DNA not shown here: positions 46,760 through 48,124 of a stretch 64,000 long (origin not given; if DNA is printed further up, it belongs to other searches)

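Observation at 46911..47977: Bacterial FUS/RGG-like protein: SWFGD-BON protein with a ~170-aa RG/YG/SY-rich low-complexity domain, plus a short paralog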

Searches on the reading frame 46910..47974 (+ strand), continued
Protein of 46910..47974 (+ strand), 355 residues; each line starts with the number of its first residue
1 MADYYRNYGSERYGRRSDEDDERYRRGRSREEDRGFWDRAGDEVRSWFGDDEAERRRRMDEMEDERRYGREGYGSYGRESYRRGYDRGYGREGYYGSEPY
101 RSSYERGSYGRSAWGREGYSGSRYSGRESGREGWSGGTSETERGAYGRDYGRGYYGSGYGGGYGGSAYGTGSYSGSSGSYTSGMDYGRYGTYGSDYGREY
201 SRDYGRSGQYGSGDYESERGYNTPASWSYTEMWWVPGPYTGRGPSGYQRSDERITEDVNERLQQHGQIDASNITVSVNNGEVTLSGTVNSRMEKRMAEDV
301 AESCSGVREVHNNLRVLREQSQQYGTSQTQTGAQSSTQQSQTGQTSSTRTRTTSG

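Call 22: find_encoding_contigs(protein=P0054, flank=8000, max_places=2)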
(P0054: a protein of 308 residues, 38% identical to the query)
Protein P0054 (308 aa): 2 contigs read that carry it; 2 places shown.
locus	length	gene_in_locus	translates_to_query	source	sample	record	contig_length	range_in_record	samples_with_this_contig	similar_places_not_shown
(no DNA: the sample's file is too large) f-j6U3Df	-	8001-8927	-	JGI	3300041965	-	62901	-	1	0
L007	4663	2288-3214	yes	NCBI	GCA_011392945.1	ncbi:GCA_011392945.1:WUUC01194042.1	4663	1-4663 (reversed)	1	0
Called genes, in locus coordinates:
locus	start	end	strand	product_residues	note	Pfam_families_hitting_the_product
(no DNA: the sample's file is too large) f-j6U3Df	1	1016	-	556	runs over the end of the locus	PF04675:DNA_ligase_A_N, PF01068:DNA_ligase_A_M, PF04679:DNA_ligase_A_C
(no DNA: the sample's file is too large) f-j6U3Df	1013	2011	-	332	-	-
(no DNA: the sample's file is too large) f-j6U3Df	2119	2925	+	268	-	PF00749:tRNA-synt_1c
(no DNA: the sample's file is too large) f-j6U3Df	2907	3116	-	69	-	-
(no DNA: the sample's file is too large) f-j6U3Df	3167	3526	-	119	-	-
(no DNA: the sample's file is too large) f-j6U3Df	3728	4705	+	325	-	PF01551:Peptidase_M23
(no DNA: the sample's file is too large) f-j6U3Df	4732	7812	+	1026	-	PF04450:BSP (faint), PF00930:DPPIV_N (faint), PF26549:Tricorn_N, PF26550:Tricorn_2nd, PF07676:PD40 (weak), PF01103:Omp85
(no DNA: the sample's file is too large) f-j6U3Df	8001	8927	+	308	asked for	PF04972:BON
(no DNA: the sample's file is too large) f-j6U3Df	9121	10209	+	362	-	PF07719:TPR_2 (faint), PF13432:TPR_16 (weak), PF00515:TPR_1 (faint), PF13414:TPR_11 (faint), PF13432:TPR_16, PF14559:TPR_19 (weak), PF13485:Peptidase_MA_2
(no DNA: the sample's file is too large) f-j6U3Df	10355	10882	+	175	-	PF00076:RRM_1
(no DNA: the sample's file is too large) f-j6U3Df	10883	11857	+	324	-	PF03706:LPG_synthase_TM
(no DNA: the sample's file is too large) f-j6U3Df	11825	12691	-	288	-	-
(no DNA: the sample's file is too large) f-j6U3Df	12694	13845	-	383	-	PF00155:Aminotran_1_2, PF01053:Cys_Met_Meta_PP (weak), PF00266:Aminotran_5 (weak), PF01041:DegT_DnrJ_EryC1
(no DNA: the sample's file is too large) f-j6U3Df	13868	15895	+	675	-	PF00676:E1_dh, PF13292:DXP_synthase_N (weak), PF02775:TPP_enzyme_C (faint), PF02779:Transket_pyr, PF02780:Transketolase_C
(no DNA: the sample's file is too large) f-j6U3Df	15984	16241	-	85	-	-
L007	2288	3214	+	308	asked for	PF04972:BON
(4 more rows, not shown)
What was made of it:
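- One distant homolog lies two genes from an RRM protein (call 22).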

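Call 27: find_related_loci(query=A1, collection=genome_contigs, flank=6000)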
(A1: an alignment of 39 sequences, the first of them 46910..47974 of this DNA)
Query A1 (355 aa) in genome_contigs; peptide patterns used: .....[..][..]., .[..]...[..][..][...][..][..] (x = any residue, [..] = any of these).
600 stretches matched a pattern (row limit reached: there are more); 548 encode a relative of the query (tblastn E <= 1e-3); the best 80 are kept; 80 distinct loci.
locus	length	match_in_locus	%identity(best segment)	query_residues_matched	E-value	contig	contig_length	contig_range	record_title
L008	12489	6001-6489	51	152-323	3e-43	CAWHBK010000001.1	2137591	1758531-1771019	MAG: uncultured Chloroflexia bacterium isolate MFD00905.bin.2.32 genome assembly, contig: contig_11661, whole genome sho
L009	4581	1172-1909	41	93-355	2e-39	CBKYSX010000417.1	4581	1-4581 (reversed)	MAG TPA_asm: uncultured Ardenticatenales bacterium isolate SRR29175775_binner13_Refined_2 genome assembly, contig: ERZ27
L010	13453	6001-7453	51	32-319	5e-38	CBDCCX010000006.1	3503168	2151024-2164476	MAG: Rhodothermales bacterium isolate d80d03cd-5fe3-4c76-8cf4-28a07225dc37 genome assembly, contig: chromosome_2, whole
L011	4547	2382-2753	57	196-322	1e-37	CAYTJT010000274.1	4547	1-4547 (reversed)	MAG TPA_asm: uncultured Rhodothermales bacterium isolate SRP063590_co1_118 genome assembly, contig: NODE_19637_length_45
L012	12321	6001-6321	65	233-338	2e-37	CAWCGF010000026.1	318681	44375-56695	MAG: uncultured Acidobacteriota bacterium isolate MFD01275.bin.1.183 genome assembly, contig: contig_39513, whole genome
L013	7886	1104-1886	37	32-351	4e-37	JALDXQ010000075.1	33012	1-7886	MAG: Acidobacteriota bacterium isolate MCT-CON-06 NODE_132_length_33012_cov_7.538581, whole genome shotgun sequence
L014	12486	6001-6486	53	198-334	8e-36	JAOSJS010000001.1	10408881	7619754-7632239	MAG: Ardenticatenaceae bacterium isolate FR_9 contig_134_pilon, whole genome shotgun sequence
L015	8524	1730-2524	39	33-327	2e-35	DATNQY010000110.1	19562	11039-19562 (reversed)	MAG TPA_asm: Candidatus Obscuribacterales bacterium isolate SMAG_U16519 k141_90418, whole genome shotgun sequence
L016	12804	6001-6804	44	38-319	2e-34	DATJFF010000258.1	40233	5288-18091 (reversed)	MAG TPA_asm: Vicinamibacterales bacterium isolate SMAG_U15452 k141_451163, whole genome shotgun sequence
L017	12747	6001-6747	39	30-329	7e-34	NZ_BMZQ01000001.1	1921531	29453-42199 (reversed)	Tianweitania populi strain KCTC 42249 sequence01, whole genome shotgun sequence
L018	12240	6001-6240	70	233-312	1e-33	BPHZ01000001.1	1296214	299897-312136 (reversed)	MAG: Herpetosiphonaceae bacterium KatS3mg057 DNA, contig_16310, whole genome shotgun sequence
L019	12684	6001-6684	47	8-348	3e-33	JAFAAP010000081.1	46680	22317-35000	MAG: Proteobacteria bacterium isolate OH_PFB_89 k127_1129026, whole genome shotgun sequence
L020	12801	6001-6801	41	33-336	5e-33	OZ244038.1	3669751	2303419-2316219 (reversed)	MAG: Rhodothermales bacterium isolate 827b7830-c1dc-48e4-88b8-6c1583ec4141 genome assembly, chromosome: 1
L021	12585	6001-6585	40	130-345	7e-32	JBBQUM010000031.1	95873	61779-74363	MAG: Bryobacterales bacterium isolate Co_metawrap_1921 Cmw_1921_k141_3069869_length_95873_cov_15.9994, whole genome shot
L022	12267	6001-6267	62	237-330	8e-31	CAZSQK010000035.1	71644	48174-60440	MAG TPA_asm: uncultured Solibacteraceae bacterium isolate binchicken_co185_54 genome assembly, contig: NODE_483_length_7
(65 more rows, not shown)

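Call 30: search_dna_similar(query=window:46910-47974:+, collection=plasmids, mode=protein, max_rows=40, max_evalue=1e-8)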
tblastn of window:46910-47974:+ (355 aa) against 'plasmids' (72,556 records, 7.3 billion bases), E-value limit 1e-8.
Records with a match: 123; places in all: 193; records where one place covers at least 80% of the query: 0.
Best place of each record, by identity: 60-80% 75; <60% 48.
By first word of the organism name: Sinorhizobium 74; Azospirillum 18; Paracoccus 5; Deinococcus 5; Burkholderia 5; Ensifer 4; Novosphingobium 3; Cupriavidus 3; Rhizobium 2; Ochrobactrum 1; and 3 more.
By predicted mobility (MOB-suite, as given by PLSDB): mobilizable 65; non-mobilizable 46; conjugative 12.
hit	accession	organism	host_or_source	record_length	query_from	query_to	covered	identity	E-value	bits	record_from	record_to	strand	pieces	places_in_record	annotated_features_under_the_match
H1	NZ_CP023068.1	Sinorhizobium sojae CCBAU 05684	G.max,nodule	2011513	189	319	37%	49.6%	6e-20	99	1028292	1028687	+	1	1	record has no annotation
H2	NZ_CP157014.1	Paracoccus marcusii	Halophytes,cell culture,Suaeda maritima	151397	189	316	36%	50.7%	6e-22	104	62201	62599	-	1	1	SWFGD domain-containing protein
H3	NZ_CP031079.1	Paracoccus yeei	Homo sapiens,single cell,eye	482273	193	316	35%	51.5%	1e-22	106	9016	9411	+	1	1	BON domain-containing protein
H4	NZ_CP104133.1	Sinorhizobium sp. K101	Phaseolus vulgaris,cell ...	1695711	192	316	35%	48.4%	1e-19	98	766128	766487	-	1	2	none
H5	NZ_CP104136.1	Sinorhizobium sp. C101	Phaseolus vulgaris,cell ...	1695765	192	316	35%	48.4%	1e-19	98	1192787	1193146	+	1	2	record has no annotation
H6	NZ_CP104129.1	Sinorhizobium sp. M103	Phaseolus vulgaris,cell ...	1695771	192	316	35%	48.4%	1e-19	98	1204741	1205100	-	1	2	none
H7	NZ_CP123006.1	Sinorhizobium meliloti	Medicago sativa,cell culture,nodules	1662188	195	316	34%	49.6%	1e-19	97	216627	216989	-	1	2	none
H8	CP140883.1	Sinorhizobium meliloti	Medicago lupulina,whole organism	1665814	195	316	34%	49.6%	1e-19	97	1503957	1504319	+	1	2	BON domain-containing protein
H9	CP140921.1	Sinorhizobium meliloti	Medicago lupulina,whole organism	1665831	195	316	34%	49.6%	1e-19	97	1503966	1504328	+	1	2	BON domain-containing protein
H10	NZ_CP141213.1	Sinorhizobium meliloti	alfalfa,Isolate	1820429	192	316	35%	47.7%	2e-19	97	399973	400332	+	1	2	none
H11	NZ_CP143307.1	Paracoccus marcusii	Soil sample,soil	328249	189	306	33%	49.2%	3e-17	91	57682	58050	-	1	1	none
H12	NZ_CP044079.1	Paracoccus yeei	Homo sapiens,clinical isolate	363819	203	316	32%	50.8%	5e-21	101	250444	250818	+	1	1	SWFGD domain-containing protein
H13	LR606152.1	Rhizobium sp. Q54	paddy soil contaminated with arsenic ...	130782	220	319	28%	57.0%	1e-22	106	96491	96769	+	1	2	BON domain-containing protein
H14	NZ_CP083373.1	Ensifer canadensis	Melilotus albus,Cell Culture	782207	204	316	32%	47.9%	5e-19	96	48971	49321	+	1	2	BON domain-containing protein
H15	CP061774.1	Ochrobactrum sp. MT180101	Water,Breeding wastewater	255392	192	316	35%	43.1%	2e-19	97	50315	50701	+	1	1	BON domain-containing protein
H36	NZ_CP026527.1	Sinorhizobium meliloti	Medicago sativa L. subsp. ambigua,Cell ...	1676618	239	316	22%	61.5%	7e-20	98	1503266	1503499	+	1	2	none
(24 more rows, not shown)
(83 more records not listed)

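Call 31: get_annotated_region(hit=H8, flank=4000)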
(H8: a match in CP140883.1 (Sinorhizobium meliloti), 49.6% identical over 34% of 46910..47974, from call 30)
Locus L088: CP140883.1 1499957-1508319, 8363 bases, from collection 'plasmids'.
description: Sinorhizobium meliloti strain ml46 plasmid pSymB, complete sequence
organism: Sinorhizobium meliloti (NCBI taxid 382)
taxonomy: Bacteria; Pseudomonadota; Alphaproteobacteria; Hyphomicrobiales; Rhizobiaceae; Sinorhizobium; Sinorhizobium meliloti
host: -; source: Medicago lupulina,whole organism; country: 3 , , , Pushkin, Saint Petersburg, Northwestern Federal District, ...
typing (MOB-suite, as given by PLSDB): mobilizable; relaxase MOBQ
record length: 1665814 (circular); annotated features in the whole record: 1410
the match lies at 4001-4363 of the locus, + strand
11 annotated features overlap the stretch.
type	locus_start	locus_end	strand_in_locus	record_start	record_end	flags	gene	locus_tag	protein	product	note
CDS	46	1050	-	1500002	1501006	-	-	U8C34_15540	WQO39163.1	LacI family DNA-binding transcriptional regulator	-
CDS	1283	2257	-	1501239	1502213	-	-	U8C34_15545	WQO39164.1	DUF3618 domain-containing protein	-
CDS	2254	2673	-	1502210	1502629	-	-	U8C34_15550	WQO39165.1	phage holin family protein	-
CDS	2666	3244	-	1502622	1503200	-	-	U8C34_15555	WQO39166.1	nutrient deprivation-induced protein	-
CDS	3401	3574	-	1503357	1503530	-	-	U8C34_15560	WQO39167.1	hypothetical protein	-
CDS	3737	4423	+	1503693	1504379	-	-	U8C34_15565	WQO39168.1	BON domain-containing protein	-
CDS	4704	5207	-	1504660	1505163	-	-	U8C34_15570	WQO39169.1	DUF4142 domain-containing protein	-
CDS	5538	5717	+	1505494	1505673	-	-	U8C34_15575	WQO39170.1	hypothetical protein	-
CDS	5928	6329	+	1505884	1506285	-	-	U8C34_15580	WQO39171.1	cupin domain-containing protein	-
CDS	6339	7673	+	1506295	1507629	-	-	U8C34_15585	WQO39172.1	epoxide hydrolase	-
CDS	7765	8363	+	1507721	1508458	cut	-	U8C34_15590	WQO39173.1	response regulator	-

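Call 32: get_annotated_region(hit=H2, flank=4000)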
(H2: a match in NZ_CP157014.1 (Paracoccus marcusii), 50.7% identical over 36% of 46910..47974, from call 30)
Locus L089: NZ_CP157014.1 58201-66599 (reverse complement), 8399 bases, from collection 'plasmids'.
description: Paracoccus marcusii strain HNIBRBA1908 plasmid unnamed3, complete sequence
organism: Paracoccus marcusii (NCBI taxid 59779)
taxonomy: Bacteria; Pseudomonadota; Alphaproteobacteria; Rhodobacterales; Paracoccaceae; Paracoccus; Paracoccus marcusii
host: -; source: Halophytes,cell culture,Suaeda maritima; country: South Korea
typing (MOB-suite, as given by PLSDB): mobilizable; relaxase MOBP
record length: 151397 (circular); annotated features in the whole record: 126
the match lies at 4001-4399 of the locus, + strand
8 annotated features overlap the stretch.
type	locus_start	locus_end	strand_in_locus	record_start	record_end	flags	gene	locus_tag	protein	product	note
CDS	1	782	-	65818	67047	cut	-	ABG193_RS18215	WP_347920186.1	AI-2E family transporter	GO:1905887 - autoinducer AI-2 transmembrane transport [Evidence IEA]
CDS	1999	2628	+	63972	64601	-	-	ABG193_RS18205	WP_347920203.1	TetR/AcrR family transcriptional regulator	-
CDS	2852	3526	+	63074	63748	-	-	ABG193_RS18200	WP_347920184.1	hypothetical protein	-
CDS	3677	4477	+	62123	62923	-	-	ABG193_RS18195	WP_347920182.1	SWFGD domain-containing protein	-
CDS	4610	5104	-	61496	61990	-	cueR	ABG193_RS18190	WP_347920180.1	Cu(I)-responsive transcriptional regulator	GO:0045893 - positive regulation of DNA-templated transcription [Evidence IEA]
CDS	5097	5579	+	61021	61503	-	-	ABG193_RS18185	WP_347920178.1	hypothetical protein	-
CDS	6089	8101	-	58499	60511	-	-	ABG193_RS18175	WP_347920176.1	type IV secretory system conjugative DNA transfer family protein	-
CDS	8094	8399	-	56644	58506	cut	-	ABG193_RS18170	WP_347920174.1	relaxase/mobilization nuclease domain-containing protein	-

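Call 46: search_protein_families(library=ncbifam, proteins=[L088:3737-4420:+, L089:3677-4474:+, P0006, P0003], max_evalue=0.001)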
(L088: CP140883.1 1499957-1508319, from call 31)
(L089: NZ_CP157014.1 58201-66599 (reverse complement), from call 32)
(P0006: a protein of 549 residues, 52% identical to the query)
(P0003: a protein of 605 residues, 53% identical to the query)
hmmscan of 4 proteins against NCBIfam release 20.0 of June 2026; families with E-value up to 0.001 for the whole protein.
L088:3737-4420:+ (228 aa): 3 families
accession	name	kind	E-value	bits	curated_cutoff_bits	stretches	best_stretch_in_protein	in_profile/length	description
NF033157.1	SWFGD_domain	domain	1.2e-15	56.9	35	1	103-130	2-29/29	SWFGD domain-containing protein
NF007858.0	PRK10568.1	equivalog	1.7e-11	44.1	174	1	137-210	133-205/206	molecular chaperone OsmY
NF008247.1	PRK11023.1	equivalog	3.5e-05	23.7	184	1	142-205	124-186/192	division/outer membrane stress-associated lipid-binding lipoprotein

L089:3677-4474:+ (266 aa): 4 families
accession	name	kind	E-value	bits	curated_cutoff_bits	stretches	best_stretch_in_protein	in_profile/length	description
NF033157.1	SWFGD_domain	domain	1.5e-26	91.8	35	2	134-162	1-29/29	SWFGD domain-containing protein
NF007858.0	PRK10568.1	equivalog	6.9e-08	32.3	174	1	176-243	60-127/206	molecular chaperone OsmY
NF008247.1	PRK11023.1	equivalog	3.8e-07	30.1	184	1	176-251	48-124/192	division/outer membrane stress-associated lipid-binding lipoprotein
NF051434.1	ArfA_OmpATb_N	equivalog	4.4e-05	23.8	81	1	195-241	68-114/114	channel-forming protein ArfA/OmpATb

P0006 (549 aa): 4 families
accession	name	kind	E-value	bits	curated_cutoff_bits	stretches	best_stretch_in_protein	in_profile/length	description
NF033157.1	SWFGD_domain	domain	1.2e-11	44.2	35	1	293-321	1-29/29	SWFGD domain-containing protein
NF007858.0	PRK10568.1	equivalog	2.3e-10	40.4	174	1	450-533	60-143/206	molecular chaperone OsmY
NF008247.1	PRK11023.1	equivalog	6.6e-05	22.8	184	0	450-515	47-114/192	division/outer membrane stress-associated lipid-binding lipoprotein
NF008399.0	PRK11198.1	equivalog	0.00024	21.5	134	0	450-523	24-96/149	peptidoglycan-binding protein LysM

P0003 (605 aa): 4 families
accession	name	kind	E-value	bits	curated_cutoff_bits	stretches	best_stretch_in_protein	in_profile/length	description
NF033157.1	SWFGD_domain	domain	1.4e-14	53.5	35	1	293-321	1-29/29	SWFGD domain-containing protein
NF007858.0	PRK10568.1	equivalog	1.7e-10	40.9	174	1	505-588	60-143/206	molecular chaperone OsmY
NF008247.1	PRK11023.1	equivalog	2.2e-05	24.3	184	1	504-566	125-186/192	division/outer membrane stress-associated lipid-binding lipoprotein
NF008399.0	PRK11198.1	equivalog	0.0008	19.8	134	0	504-578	23-96/149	peptidoglycan-binding protein LysM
